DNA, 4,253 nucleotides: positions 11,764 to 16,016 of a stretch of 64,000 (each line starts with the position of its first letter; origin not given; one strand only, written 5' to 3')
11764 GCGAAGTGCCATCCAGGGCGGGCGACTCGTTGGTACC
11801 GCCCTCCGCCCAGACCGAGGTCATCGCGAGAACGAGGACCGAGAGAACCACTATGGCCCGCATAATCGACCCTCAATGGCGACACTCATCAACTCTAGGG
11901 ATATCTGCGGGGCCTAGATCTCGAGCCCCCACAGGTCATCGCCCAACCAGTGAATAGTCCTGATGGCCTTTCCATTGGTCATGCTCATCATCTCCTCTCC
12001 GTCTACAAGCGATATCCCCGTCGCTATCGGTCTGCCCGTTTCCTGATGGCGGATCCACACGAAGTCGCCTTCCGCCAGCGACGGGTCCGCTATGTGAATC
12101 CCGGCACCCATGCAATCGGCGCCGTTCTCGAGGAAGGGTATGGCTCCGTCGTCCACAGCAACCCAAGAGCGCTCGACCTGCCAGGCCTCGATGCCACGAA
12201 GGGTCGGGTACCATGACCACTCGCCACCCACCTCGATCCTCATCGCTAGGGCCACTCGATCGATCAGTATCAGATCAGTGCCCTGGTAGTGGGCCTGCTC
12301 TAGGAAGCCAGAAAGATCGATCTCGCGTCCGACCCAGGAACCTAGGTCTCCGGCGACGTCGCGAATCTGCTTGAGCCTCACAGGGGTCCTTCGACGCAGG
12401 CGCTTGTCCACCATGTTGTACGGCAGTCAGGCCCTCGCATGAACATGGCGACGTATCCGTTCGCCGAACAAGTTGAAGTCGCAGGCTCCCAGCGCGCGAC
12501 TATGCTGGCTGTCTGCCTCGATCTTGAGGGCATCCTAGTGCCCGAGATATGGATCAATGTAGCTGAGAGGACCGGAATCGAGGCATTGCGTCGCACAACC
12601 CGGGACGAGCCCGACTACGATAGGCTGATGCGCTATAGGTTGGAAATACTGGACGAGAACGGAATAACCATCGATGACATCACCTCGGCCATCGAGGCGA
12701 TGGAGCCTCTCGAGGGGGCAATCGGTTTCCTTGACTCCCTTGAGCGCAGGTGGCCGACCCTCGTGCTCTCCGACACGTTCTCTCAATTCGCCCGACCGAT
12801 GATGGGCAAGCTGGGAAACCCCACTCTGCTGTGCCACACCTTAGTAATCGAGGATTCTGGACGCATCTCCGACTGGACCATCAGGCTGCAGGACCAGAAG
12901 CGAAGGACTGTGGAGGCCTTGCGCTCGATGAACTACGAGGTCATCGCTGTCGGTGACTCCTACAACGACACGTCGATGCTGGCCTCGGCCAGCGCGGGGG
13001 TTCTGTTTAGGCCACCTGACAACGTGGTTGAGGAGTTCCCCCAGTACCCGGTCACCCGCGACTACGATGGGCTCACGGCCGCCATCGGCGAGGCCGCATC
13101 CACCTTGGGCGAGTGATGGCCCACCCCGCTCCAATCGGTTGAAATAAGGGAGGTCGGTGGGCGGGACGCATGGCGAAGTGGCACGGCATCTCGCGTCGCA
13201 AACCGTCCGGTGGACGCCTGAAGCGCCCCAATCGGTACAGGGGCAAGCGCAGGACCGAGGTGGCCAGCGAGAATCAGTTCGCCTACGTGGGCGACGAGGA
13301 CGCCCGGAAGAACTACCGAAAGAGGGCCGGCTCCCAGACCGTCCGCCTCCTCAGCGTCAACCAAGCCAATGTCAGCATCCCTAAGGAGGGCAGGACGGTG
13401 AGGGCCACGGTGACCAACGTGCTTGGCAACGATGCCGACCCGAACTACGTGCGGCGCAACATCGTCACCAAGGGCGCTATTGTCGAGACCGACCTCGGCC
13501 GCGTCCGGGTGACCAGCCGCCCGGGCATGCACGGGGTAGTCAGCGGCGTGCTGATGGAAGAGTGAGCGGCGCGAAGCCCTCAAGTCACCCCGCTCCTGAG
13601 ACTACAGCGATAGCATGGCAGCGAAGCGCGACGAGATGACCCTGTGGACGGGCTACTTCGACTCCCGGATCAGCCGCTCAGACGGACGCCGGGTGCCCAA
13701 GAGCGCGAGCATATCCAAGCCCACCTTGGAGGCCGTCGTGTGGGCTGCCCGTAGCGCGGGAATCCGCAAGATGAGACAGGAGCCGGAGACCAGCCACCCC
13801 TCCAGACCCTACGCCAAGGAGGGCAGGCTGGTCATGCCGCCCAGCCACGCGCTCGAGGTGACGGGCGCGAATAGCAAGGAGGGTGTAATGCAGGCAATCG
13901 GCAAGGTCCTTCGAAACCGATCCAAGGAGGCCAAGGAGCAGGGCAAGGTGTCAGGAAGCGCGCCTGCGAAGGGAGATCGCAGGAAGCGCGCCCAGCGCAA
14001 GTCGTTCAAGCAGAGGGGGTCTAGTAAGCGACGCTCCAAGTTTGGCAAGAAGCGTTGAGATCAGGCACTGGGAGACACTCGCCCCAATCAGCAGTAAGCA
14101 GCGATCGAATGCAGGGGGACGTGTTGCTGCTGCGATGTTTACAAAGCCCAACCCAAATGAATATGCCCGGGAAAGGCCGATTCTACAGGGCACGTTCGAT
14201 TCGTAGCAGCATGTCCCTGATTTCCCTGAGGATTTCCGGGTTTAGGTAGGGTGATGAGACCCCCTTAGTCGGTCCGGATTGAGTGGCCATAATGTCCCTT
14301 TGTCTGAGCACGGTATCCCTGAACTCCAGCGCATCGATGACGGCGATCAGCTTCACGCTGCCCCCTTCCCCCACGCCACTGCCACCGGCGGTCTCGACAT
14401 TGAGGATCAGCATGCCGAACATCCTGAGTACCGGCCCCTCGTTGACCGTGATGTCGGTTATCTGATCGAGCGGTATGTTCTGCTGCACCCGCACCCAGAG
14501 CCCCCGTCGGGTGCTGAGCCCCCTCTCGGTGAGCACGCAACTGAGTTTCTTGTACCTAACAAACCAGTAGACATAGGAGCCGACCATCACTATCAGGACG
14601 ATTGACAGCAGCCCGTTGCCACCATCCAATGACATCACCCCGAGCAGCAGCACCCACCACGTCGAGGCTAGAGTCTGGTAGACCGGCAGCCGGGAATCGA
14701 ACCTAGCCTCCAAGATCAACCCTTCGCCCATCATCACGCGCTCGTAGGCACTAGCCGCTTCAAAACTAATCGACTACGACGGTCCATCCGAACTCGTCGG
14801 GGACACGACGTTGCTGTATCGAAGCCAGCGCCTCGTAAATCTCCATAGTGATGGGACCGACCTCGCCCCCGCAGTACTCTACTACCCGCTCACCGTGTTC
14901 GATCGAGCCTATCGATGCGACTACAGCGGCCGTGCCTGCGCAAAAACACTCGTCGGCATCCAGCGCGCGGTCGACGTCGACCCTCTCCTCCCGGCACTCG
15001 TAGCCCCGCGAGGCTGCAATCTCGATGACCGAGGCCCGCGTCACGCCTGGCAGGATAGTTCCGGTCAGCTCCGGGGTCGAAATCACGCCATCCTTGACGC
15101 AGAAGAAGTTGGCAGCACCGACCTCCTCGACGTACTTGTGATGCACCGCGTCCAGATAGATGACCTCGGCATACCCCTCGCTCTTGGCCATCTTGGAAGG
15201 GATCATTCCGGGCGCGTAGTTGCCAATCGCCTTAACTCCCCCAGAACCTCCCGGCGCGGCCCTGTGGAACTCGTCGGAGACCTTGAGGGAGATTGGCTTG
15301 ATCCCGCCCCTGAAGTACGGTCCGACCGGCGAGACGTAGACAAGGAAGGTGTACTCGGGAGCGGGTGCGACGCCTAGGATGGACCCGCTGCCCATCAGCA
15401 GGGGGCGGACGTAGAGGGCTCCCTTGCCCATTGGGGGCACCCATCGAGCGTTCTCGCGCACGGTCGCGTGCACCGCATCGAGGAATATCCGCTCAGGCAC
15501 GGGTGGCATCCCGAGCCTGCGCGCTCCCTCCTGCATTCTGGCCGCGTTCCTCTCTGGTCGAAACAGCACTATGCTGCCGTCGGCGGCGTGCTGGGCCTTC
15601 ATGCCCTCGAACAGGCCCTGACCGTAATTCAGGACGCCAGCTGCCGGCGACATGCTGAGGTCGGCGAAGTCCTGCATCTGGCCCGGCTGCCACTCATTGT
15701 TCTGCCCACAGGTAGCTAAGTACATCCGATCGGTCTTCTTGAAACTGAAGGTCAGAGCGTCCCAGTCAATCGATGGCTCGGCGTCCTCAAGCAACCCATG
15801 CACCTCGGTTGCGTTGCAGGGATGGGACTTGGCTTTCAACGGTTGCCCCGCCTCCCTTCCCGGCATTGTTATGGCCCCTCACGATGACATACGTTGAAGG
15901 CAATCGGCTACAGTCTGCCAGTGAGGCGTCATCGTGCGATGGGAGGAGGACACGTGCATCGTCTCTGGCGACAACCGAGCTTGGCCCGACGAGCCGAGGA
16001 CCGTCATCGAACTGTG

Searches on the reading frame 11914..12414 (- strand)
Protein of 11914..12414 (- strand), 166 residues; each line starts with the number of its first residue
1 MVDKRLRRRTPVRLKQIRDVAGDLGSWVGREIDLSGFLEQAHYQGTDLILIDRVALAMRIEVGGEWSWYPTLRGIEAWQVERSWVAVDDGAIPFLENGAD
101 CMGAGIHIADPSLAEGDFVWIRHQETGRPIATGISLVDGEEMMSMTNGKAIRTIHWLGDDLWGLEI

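Call 3: search_protein_families(library=pfam, proteins=[window:11914-12414:-], max_evalue=0.01)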
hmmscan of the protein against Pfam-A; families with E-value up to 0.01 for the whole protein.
window:11914-12414:- (166 aa): 1 family
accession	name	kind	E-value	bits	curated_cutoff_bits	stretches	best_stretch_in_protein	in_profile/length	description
PF01472.26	PUA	-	2.4e-15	56.7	24.8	1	84-155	2-72/74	PUA domain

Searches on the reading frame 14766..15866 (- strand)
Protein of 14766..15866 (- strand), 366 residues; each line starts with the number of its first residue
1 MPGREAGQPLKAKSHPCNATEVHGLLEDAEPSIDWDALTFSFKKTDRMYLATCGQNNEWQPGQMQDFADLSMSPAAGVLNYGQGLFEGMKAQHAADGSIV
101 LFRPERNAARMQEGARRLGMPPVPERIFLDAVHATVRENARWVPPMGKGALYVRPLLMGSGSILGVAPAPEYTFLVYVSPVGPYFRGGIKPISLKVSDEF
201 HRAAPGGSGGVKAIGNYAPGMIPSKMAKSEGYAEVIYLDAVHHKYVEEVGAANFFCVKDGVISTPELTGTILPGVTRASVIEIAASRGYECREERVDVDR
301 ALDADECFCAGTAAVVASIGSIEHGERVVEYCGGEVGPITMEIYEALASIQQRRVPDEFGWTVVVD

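Call 65: search_protein_families(library=pfam, proteins=[window:14766-15866:-], max_evalue=0.00001)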
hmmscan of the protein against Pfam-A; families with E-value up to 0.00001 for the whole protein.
window:14766-15866:- (366 aa): 1 family
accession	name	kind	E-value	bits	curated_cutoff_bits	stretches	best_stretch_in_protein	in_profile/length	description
PF01063.24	Aminotran_4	-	1.3e-35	123.8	28.5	1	84-322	1-223/223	Amino-transferase class IV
